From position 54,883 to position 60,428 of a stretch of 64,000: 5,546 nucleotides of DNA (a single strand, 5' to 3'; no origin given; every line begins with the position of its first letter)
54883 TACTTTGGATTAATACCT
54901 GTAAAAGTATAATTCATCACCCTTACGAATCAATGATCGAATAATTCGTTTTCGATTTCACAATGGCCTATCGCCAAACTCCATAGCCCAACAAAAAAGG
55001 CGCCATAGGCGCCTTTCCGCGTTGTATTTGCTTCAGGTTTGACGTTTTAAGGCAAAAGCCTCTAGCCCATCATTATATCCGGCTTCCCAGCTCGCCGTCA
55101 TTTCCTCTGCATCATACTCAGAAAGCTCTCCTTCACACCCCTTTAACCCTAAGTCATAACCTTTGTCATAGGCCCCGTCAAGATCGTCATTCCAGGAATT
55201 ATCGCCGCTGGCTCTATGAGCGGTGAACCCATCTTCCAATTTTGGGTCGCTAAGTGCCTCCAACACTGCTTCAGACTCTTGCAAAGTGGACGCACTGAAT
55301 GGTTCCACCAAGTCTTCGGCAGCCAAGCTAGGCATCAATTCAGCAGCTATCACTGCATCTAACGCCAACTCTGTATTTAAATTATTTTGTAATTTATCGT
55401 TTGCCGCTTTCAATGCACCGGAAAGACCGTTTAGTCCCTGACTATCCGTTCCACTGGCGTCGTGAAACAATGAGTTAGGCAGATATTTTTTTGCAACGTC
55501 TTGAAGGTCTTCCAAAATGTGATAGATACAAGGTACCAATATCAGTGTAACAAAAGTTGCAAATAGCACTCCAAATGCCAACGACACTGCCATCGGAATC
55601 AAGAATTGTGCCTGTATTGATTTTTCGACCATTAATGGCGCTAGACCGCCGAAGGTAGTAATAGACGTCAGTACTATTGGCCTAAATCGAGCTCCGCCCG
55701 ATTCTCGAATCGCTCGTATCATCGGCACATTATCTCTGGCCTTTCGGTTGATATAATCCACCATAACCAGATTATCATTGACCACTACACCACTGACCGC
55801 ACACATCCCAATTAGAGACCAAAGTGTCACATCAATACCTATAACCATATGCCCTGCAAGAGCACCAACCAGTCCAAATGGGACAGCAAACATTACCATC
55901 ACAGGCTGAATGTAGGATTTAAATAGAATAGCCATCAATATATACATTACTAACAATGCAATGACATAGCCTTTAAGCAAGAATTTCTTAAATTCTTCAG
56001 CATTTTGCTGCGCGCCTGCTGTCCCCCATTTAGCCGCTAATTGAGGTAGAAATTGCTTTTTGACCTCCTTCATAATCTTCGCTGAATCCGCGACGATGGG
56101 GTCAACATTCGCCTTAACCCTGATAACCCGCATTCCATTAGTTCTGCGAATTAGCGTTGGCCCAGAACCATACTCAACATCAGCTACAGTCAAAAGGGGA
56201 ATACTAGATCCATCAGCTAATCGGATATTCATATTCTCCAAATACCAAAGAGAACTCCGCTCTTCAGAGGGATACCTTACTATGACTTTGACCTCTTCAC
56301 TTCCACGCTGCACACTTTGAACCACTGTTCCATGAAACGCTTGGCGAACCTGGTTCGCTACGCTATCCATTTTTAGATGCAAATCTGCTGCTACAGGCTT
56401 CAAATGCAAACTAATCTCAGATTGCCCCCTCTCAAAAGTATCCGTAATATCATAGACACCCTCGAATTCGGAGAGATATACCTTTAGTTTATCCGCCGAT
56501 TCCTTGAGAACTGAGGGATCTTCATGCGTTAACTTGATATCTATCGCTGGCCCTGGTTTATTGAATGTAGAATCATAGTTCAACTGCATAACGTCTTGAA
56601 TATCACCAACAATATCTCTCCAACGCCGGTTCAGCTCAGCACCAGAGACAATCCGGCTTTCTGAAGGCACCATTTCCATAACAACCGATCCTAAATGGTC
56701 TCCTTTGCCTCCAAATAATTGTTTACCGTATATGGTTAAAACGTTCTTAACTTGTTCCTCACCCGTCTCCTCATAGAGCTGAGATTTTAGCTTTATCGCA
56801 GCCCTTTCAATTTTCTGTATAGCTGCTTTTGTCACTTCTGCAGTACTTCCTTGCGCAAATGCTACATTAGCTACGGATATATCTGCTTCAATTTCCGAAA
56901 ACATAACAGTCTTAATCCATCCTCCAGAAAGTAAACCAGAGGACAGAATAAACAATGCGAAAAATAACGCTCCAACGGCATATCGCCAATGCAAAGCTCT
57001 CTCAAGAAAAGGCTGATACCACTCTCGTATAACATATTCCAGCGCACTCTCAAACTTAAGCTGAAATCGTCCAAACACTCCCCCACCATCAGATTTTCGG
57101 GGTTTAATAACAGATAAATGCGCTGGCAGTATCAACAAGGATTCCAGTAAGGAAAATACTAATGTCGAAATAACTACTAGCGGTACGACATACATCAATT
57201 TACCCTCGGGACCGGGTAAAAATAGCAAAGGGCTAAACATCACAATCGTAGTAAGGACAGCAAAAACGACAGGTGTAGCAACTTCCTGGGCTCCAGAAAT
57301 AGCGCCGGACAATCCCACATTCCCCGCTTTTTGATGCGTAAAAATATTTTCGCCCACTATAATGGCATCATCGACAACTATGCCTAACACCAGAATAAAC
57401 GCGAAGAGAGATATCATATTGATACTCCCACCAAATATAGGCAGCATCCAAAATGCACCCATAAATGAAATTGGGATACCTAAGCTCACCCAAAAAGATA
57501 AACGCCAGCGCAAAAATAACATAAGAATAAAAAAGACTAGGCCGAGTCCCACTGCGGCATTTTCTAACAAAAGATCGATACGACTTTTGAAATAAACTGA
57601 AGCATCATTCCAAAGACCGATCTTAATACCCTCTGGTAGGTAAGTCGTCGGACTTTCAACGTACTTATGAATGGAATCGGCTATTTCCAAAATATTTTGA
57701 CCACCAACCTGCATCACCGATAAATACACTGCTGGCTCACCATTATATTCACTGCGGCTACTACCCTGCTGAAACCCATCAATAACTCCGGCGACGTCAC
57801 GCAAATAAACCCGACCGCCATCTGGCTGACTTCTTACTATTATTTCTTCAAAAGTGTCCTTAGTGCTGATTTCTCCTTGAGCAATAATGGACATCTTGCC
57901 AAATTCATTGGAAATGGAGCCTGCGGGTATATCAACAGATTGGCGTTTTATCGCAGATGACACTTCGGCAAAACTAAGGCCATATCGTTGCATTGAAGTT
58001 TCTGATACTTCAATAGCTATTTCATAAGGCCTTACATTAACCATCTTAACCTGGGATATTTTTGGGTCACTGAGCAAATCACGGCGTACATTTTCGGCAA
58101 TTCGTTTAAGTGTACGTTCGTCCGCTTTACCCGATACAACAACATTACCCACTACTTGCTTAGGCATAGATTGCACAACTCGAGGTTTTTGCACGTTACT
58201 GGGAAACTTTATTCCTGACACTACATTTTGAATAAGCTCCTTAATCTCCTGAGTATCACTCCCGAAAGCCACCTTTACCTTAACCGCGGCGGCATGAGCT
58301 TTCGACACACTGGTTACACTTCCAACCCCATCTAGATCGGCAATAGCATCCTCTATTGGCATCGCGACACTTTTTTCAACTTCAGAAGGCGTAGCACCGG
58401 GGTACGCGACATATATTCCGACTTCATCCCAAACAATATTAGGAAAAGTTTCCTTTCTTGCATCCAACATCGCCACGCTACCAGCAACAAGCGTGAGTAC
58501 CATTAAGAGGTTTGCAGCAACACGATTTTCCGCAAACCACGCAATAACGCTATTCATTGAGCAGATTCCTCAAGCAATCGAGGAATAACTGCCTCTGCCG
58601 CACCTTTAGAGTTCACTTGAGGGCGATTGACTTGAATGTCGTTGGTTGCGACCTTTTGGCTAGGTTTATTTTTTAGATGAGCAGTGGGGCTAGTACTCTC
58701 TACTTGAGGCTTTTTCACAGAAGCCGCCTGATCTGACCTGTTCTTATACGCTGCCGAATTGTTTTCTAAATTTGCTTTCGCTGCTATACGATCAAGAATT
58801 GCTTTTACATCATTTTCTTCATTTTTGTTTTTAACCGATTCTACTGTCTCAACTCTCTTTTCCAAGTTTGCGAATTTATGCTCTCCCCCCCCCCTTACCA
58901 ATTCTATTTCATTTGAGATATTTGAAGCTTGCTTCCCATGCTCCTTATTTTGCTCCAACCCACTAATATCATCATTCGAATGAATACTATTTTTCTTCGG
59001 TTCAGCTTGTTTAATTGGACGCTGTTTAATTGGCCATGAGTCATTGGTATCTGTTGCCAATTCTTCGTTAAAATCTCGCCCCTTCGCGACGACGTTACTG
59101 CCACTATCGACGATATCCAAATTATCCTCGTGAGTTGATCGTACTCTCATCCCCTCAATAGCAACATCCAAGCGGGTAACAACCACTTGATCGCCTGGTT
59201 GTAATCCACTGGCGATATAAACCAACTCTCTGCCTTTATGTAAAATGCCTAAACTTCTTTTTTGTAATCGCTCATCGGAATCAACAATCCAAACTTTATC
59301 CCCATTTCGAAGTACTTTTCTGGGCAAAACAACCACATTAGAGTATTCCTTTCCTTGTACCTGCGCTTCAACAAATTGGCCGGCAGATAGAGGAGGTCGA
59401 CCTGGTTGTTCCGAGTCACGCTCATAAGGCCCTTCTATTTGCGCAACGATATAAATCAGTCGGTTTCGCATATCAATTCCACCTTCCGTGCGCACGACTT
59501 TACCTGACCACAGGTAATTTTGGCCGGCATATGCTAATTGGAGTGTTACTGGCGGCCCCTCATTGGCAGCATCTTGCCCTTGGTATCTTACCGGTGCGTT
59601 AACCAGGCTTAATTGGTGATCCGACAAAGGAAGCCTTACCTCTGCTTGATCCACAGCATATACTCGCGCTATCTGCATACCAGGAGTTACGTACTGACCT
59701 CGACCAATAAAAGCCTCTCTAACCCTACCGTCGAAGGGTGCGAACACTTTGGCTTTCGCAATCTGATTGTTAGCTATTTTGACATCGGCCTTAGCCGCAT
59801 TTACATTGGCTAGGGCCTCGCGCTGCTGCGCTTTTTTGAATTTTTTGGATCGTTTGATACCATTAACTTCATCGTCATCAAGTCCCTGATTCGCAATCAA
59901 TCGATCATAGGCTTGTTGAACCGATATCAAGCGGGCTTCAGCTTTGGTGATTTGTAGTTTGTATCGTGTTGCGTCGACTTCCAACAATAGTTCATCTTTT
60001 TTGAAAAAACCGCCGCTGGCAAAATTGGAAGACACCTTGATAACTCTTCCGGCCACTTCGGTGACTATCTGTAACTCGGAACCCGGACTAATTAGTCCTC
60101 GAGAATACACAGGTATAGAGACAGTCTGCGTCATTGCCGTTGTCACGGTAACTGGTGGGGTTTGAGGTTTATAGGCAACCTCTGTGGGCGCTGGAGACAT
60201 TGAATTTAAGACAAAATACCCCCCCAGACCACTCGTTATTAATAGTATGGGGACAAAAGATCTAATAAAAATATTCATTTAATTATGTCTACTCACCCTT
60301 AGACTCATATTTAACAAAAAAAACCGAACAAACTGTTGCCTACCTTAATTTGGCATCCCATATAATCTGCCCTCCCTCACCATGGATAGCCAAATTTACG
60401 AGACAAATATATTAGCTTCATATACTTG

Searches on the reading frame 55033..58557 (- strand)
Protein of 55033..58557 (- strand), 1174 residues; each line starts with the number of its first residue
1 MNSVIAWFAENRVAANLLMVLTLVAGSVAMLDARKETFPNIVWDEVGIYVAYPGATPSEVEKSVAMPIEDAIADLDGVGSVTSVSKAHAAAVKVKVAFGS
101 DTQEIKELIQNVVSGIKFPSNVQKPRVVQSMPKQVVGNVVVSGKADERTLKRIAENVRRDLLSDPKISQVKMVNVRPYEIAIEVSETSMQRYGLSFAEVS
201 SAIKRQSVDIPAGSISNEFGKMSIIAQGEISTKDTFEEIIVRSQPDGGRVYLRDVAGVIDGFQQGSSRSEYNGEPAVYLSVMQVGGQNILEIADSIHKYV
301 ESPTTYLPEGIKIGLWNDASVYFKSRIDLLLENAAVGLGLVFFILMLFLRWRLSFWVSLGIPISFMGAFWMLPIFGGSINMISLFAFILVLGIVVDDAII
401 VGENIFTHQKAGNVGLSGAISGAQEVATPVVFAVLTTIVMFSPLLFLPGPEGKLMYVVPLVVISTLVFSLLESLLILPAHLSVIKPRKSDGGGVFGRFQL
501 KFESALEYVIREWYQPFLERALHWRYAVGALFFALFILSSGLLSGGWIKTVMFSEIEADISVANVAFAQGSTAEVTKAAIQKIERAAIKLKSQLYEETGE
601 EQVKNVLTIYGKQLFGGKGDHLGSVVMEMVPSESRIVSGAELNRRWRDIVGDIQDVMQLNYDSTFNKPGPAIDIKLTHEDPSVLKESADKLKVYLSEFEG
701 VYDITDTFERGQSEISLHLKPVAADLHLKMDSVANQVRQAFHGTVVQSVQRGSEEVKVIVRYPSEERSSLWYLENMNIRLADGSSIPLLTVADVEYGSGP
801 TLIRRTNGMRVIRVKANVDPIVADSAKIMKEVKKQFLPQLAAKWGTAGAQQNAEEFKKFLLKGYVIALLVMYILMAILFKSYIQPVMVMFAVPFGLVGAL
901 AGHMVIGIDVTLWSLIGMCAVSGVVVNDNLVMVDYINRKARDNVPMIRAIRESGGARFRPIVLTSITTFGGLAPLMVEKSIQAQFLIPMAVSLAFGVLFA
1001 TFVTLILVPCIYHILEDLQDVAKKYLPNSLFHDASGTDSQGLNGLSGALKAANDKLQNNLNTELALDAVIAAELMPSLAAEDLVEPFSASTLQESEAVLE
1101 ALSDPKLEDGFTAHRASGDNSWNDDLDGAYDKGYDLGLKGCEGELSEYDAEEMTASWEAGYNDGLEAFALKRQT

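Call 92: search_protein_families(library=pfam, proteins=[window:55033-58557:-], max_evalue=0.00001)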
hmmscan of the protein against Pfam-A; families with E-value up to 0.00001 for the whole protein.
window:55033-58557:- (1174 aa): 1 family
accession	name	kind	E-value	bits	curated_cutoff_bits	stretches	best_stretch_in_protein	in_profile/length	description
PF00873.25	ACR_tran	-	5.5e-165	551.2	28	1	6-1015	3-1020/1021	AcrB/AcrD/AcrF family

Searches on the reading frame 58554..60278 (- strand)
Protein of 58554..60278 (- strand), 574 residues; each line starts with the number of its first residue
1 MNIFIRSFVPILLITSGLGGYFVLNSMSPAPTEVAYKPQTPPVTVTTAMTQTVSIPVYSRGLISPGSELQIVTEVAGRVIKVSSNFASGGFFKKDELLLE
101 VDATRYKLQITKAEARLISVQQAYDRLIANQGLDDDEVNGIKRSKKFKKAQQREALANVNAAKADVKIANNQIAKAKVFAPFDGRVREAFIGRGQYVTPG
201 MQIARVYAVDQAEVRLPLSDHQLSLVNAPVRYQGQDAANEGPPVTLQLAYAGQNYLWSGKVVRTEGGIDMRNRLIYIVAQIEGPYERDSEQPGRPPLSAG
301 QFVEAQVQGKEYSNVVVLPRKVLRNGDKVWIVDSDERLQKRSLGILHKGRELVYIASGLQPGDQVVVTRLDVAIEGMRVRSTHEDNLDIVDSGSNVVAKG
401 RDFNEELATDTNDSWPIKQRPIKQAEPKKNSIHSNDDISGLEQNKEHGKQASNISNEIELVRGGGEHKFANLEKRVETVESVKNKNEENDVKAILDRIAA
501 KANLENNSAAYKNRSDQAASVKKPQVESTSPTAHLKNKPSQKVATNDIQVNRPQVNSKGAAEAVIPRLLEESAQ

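Call 92: search_protein_families(library=pfam, proteins=[window:58554-60278:-], max_evalue=0.00001)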
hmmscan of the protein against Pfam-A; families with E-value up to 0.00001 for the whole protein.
window:58554-60278:- (574 aa): 2 families
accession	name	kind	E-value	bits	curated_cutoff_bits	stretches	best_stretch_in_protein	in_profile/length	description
PF13437.12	HlyD_3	-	3.6e-11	44.2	22.2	1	178-288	2-98/106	HlyD family secretion protein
PF16576.10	HlyD_D23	-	1.7e-07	31.2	30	1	70-228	21-161/214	Barrel-sandwich domain of CusB or HlyD membrane-fusion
